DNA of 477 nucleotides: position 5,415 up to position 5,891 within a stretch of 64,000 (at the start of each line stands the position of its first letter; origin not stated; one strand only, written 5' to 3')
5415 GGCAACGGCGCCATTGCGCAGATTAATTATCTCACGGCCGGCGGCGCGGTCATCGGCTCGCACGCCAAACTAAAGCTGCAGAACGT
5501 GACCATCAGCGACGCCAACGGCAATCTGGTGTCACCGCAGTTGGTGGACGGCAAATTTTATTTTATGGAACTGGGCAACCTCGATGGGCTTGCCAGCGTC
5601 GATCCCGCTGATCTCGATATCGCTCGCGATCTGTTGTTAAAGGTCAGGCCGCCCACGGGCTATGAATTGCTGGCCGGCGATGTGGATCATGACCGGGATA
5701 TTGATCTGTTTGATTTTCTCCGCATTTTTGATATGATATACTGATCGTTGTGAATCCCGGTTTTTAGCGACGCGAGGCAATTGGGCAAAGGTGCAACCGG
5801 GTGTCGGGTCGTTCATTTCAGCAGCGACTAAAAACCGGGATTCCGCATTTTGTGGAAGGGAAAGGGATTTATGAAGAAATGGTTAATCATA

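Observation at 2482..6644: Three-gene locus of cohesin-like and dockerin-like proteins, two anchored via T9SS sorting domains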

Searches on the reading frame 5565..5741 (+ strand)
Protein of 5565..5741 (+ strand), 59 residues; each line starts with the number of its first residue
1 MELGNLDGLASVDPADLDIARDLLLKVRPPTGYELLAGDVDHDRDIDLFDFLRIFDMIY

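Call 47: search_protein_families(library=pfam, alignment_id=A4, max_evalue=1)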
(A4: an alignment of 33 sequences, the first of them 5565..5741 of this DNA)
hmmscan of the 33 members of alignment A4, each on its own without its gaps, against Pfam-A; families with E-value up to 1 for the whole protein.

A. member 1, window:5565-5741:+ (59 aa): 1 family
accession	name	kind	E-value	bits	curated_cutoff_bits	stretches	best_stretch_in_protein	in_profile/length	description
PF00404.24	Dockerin_1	-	0.022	15.4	22.9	1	11-54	9-52/57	Dockerin type I domain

B. families by the number of members that match (of 33 scanned): 15 families
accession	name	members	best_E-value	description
PF00404.24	Dockerin_1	29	3.8e-10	Dockerin type I domain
PF13405.12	EF-hand_6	11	0.00035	EF-hand domain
PF13517.12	FG-GAP_3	10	0.0012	FG-GAP-like repeat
PF00036.39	EF-hand_1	9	0.00064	EF hand domain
PF13202.12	EF-hand_5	9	0.0061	EF hand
PF13833.12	EF-hand_8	9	0.025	EF-hand domain pair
PF13499.12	EF-hand_7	7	0.001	EF-hand domain pair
PF13946.11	DUF4214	3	0.028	Domain of unknown function (DUF4214)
PF01839.29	FG-GAP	3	0.091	FG-GAP repeat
PF21829.1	DUF6889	3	0.1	Family of unknown function (DUF6889)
PF03471.22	CorC_HlyC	2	0.031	Transporter associated domain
PF13406.11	SLT_2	2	0.038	Transglycosylase SLT domain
PF14599.11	zinc_ribbon_6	1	0.17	Zinc-ribbon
PF18780.6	HNH_repeat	1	0.24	Homing endonuclease associated repeat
PF14345.11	GDYXXLXY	1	0.26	GDYXXLXY protein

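Call 56: search_protein_representatives(alignment_id=A4)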
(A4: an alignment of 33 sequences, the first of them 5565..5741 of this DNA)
Query: 33 sequences, 60 profile positions. Proteins with E-value up to 0.001 (for the whole library): 14732; up to 1e-10: 650; up to 1e-30: 16. The best 150 are listed.
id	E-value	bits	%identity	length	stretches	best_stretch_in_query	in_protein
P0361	7.8e-53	192.3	-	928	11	2-59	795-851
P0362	6.7e-51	186.1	-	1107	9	3-56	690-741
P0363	3.8e-48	177.3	-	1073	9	5-57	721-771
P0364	2.1e-46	171.7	-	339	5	3-54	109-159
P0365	3.0e-43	161.6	-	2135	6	3-59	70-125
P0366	1.5e-42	159.3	-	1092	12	3-58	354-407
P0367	7.5e-42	157.1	-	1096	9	3-57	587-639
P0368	1.8e-40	152.7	-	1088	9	3-58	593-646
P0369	2.6e-40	152.2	-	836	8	4-53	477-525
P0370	2.1e-38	146.1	-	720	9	4-55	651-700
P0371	5.7e-36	138.3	-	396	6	2-55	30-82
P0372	1.8e-35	136.7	-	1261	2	3-59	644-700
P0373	1.9e-34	133.4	-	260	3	3-56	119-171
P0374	5.5e-34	131.9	-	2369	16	2-58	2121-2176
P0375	2.6e-32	126.6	-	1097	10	4-56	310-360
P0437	5.2e-19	84.0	-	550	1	3-59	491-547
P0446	1.7e-18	82.3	-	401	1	3-59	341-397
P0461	5.1e-18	80.8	-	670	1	2-59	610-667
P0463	6.8e-18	80.4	-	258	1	1-59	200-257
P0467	9.5e-18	79.9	-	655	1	3-59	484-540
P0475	1.7e-17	79.1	-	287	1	3-59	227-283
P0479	2.2e-17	78.7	-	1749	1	2-59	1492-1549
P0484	5.8e-17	77.4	-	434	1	2-59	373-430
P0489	9.3e-17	76.8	-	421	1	3-59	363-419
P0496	1.3e-16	76.3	-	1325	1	2-58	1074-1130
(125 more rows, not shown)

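Call 57: search_protein_families(library=pfam, proteins=[P0437, P0446, P0461, P0467, P0479, P0484, P0489, P0496, P0475, P0463], max_evalue=0.001)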
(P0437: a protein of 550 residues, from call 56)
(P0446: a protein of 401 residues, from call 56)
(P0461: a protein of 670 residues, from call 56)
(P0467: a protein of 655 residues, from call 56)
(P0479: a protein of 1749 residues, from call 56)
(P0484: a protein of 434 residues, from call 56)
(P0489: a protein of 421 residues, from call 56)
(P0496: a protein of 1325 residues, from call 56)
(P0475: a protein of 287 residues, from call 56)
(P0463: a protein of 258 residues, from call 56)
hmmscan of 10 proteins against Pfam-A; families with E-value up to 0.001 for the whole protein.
P0437 (550 aa): 0 families

P0446 (401 aa): 4 families
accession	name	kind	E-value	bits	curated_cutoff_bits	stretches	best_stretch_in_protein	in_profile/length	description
PF18911.6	PKD_4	-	4.5e-18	65.5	27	1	241-314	2-76/85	PKD domain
PF00801.26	PKD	-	3.6e-09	37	23.5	1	265-312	24-71/80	PKD domain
PF13517.12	FG-GAP_3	-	0.00022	22.2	26.9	0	369-388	41-60/61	FG-GAP-like repeat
PF00404.24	Dockerin_1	-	0.00023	21.7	22.9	1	341-397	1-56/57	Dockerin type I domain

P0461 (670 aa): 0 families

P0467 (655 aa): 5 families
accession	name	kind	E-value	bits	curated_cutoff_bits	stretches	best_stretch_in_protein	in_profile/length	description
PF13385.13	Laminin_G_3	-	3.1e-20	73.3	27.6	1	7-96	62-151/151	Concanavalin A-like lectin/glucanases superfamily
PF00963.24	Cohesin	-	6.5e-09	36.5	24.1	0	565-652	3-97/139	Cohesin domain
PF10342.15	Kre9_KNH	-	1.3e-06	29.5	24.6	0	261-320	1-66/94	Kre9/KNH-like N-terminal Ig-like domain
PF21471.3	Reelin_subrepeat-B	-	3.8e-05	23.9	27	0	282-308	55-81/127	Reelin subrepeat B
PF00404.24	Dockerin_1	-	0.00045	20.8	22.9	0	484-534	1-50/57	Dockerin type I domain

P0479 (1749 aa): 5 families
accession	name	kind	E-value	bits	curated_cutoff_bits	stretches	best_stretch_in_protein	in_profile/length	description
PF07705.17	CARDB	-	5.6e-16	59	22.7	1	385-492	2-98/101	CARDB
PF10342.15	Kre9_KNH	-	2.8e-13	50.9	24.6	1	295-375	2-90/94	Kre9/KNH-like N-terminal Ig-like domain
PF18962.6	Por_Secre_tail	-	2.1e-10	41.2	27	1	1672-1748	2-75/75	Secretion system C-terminal sorting domain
PF00404.24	Dockerin_1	-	3.4e-09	37.2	22.9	1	1493-1550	1-57/57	Dockerin type I domain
PF00801.26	PKD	-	0.0002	21.7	23.5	1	515-595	5-74/80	PKD domain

P0484 (434 aa): 2 families
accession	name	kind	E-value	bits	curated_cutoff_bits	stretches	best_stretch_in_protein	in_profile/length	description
PF08309.17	LVIVD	-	7.1e-08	32.1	20.2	1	51-82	6-38/42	LVIVD repeat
PF00404.24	Dockerin_1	-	1.4e-05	25.7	22.9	1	374-427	1-53/57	Dockerin type I domain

P0489 (421 aa): 2 families
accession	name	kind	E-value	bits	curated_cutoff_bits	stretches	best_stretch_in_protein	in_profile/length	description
PF03781.23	FGE-sulfatase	-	4.8e-44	151.4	23.3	1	17-321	3-255/255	Sulfatase-modifying factor enzyme 1-like domain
PF00404.24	Dockerin_1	-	3e-05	24.6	22.9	1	364-414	2-51/57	Dockerin type I domain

P0496 (1325 aa): 3 families
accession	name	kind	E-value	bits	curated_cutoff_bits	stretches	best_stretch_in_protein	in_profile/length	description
PF00404.24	Dockerin_1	-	8.1e-10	39.2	22.9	1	1075-1129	1-54/57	Dockerin type I domain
PF18962.6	Por_Secre_tail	-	3.7e-08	34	27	1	1250-1324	2-75/75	Secretion system C-terminal sorting domain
PF00963.24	Cohesin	-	4.2e-07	30.7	24.1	1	957-1062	17-128/139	Cohesin domain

P0475 (287 aa): 3 families
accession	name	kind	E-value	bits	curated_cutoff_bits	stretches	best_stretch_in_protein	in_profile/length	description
PF22352.2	K319L-like_PKD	-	2.5e-22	79.1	27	2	134-214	5-84/84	K319L-like, PKD domain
PF00404.24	Dockerin_1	-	9.1e-05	23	22.9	1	227-279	1-52/57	Dockerin type I domain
PF13517.12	FG-GAP_3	-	0.00029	21.8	26.9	0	262-274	48-60/61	FG-GAP-like repeat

P0463 (258 aa): 2 families
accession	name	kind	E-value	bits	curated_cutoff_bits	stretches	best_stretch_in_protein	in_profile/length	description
PF00963.24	Cohesin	-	3.6e-06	27.7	24.1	1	68-196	1-136/139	Cohesin domain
PF00404.24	Dockerin_1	-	0.00027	21.5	22.9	1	203-253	2-52/57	Dockerin type I domain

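Call 58: list_cluster_members(proteins=[P0437, P0446, P0461, P0467, P0479, P0484, P0489, P0496, P0475, P0463])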
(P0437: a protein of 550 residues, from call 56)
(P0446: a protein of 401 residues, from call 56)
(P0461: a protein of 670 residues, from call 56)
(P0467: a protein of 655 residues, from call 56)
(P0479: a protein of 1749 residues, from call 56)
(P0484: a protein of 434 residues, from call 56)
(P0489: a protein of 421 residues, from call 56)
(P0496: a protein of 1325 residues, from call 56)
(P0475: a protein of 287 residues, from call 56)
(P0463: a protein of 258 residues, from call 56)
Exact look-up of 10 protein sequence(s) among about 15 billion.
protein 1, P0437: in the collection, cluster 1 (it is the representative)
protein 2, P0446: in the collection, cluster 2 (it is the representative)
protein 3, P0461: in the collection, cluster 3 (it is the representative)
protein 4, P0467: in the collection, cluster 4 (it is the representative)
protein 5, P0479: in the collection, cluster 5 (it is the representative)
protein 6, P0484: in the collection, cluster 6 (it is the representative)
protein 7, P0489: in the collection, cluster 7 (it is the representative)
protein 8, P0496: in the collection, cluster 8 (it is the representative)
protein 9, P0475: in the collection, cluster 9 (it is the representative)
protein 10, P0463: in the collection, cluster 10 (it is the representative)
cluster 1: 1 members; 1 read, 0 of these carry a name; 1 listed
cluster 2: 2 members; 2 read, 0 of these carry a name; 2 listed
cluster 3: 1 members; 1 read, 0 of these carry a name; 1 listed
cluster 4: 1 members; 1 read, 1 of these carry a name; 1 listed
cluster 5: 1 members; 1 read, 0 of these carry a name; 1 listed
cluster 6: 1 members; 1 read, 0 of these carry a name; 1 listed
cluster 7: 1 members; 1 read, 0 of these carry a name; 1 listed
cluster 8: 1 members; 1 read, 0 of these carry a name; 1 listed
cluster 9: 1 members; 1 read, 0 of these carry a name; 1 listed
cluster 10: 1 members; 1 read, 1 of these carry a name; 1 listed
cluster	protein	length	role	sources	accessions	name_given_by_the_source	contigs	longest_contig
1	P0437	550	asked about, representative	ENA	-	-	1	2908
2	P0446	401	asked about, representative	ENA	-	-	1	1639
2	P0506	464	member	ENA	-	-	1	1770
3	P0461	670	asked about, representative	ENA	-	-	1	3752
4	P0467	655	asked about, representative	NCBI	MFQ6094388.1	MAG: LamG-like jellyroll fold domain-containing protein, partial [bacterium]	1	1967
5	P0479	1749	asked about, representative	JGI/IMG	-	-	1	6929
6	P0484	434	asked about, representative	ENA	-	-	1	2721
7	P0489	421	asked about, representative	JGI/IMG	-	-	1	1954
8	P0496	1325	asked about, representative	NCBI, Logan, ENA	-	-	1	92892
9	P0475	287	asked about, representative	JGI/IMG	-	-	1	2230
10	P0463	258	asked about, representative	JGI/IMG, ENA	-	hypothetical protein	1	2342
